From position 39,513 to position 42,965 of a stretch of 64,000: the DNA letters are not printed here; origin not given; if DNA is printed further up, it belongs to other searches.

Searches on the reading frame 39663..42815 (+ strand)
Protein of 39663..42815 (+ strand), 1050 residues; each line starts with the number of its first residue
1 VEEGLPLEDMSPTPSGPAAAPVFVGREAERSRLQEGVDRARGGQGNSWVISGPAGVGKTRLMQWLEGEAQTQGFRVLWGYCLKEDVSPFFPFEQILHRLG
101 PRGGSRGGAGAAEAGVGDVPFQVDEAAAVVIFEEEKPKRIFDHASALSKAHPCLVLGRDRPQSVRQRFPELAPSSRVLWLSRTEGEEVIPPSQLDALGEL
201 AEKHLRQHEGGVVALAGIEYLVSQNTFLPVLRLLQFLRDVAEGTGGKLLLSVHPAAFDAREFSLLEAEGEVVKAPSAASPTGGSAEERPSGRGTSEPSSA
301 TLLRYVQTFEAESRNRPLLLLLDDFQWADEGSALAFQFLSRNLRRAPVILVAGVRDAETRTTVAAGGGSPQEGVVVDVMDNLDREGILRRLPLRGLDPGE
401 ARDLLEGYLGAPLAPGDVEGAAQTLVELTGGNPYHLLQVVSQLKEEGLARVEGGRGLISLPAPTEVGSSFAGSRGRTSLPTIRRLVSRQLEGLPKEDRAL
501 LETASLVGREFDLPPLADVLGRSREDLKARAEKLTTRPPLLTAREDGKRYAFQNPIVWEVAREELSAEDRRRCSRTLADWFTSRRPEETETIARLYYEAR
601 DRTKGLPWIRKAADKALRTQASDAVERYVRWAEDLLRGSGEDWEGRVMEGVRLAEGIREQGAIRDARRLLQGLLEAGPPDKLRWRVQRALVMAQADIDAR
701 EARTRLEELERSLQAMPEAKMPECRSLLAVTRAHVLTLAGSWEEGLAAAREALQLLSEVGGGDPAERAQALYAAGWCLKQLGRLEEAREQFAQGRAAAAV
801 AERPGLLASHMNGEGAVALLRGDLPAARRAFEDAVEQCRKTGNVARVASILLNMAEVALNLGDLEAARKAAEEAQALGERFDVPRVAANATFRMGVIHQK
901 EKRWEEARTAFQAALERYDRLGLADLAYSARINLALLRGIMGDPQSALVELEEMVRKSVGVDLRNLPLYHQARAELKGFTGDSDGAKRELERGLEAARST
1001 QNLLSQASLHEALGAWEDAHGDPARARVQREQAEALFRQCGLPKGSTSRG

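Call 74: search_protein_families(library=pfam, proteins=[window:39663-42815:+], max_evalue=0.01)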
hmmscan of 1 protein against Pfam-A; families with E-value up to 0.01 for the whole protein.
window:39663-42815:+ (1050 aa): 15 families
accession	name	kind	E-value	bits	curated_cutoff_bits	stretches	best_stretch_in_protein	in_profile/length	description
PF13424.12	TPR_12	-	3.6e-23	82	30.1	3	729-797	6-74/77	Tetratricopeptide repeat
PF05763.18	DUF835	-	4e-22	78.9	33.1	1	134-268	5-135/136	Protein of unknown function (DUF835)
PF13191.12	AAA_16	-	4.3e-19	70.1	32.6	2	23-128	2-103/167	AAA ATPase domain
PF17874.7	TPR_MalT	-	1.5e-14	54.5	45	1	729-1003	4-276/336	MalT-like TPR region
PF07719.23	TPR_2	-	5.2e-11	42.2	27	1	889-918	2-31/34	Tetratricopeptide repeat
PF00515.34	TPR_1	-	5.8e-09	35.8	27.8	0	889-917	2-30/34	Tetratricopeptide repeat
PF13181.12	TPR_8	-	1.4e-06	28.4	25.7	0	768-792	1-25/34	Tetratricopeptide repeat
PF13401.12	AAA_22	-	3e-06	28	27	0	46-105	6-64/130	AAA domain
PF14559.12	TPR_19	-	4.9e-05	24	25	1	749-799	7-56/68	Tetratricopeptide repeat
PF14938.12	SNAP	-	5.4e-05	23.2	25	1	825-963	52-190/282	Soluble NSF attachment protein, SNAP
PF10923.14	BrxC_BrxD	-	6.7e-05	22.4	22.2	1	22-76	26-80/414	BREX system ATP-binding protein BrxC/D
PF10602.15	RPN7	-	0.00013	22.1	29.6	1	821-917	49-142/174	26S proteasome subunit RPN7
PF13432.12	TPR_16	-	0.00036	21.3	32.7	1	852-918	1-61/65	Tetratricopeptide repeat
PF13174.12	TPR_6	-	0.0017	19.3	26.3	0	892-918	4-30/33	Tetratricopeptide repeat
PF13431.12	TPR_17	-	0.0073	16.9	24.4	0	768-789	13-34/34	Tetratricopeptide repeat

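Call 82: search_protein_families(library=ncbifam, proteins=[window:39663-42815:+], max_evalue=0.01)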
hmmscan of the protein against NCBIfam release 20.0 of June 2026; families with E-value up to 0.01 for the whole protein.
window:39663-42815:+ (1050 aa): 7 families
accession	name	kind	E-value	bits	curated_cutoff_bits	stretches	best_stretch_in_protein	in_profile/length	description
TIGR03903.1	TOMM_kin_cyc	equivalog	3.1e-18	65.1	705.75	2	305-639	623-924/1267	TOMM system kinase/cyclase fusion protein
NF053617.1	SARPRegAfsRStmc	equivalog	4.5e-10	38.1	1430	1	761-919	729-887/986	SARP-family global regulator AfsR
NF041717.1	HaaA_phane_TPR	equivalog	4.6e-10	38.3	1125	2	728-948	514-732/882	cyclophane-containing RiPP biosynthesis TPR protein HaaT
NF053520.1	HK_Porph_FimS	equivalog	9e-08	30.8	600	1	827-917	63-153/618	sensor histidine kinase FimS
TIGR02795.1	tol_pal_ybgF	equivalog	0.00019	22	90.1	0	868-919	56-107/119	tol-pal system protein YbgF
NF033438.1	BREX_BrxD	equivalog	0.00068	18.8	350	1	24-76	27-79/423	BREX system ATP-binding protein BrxD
NF052312.1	T9SS_PorW_SprE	equivalog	0.0016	17.1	250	1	848-1014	179-335/716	type IX secretion system periplasmic lipoprotein PorW/SprE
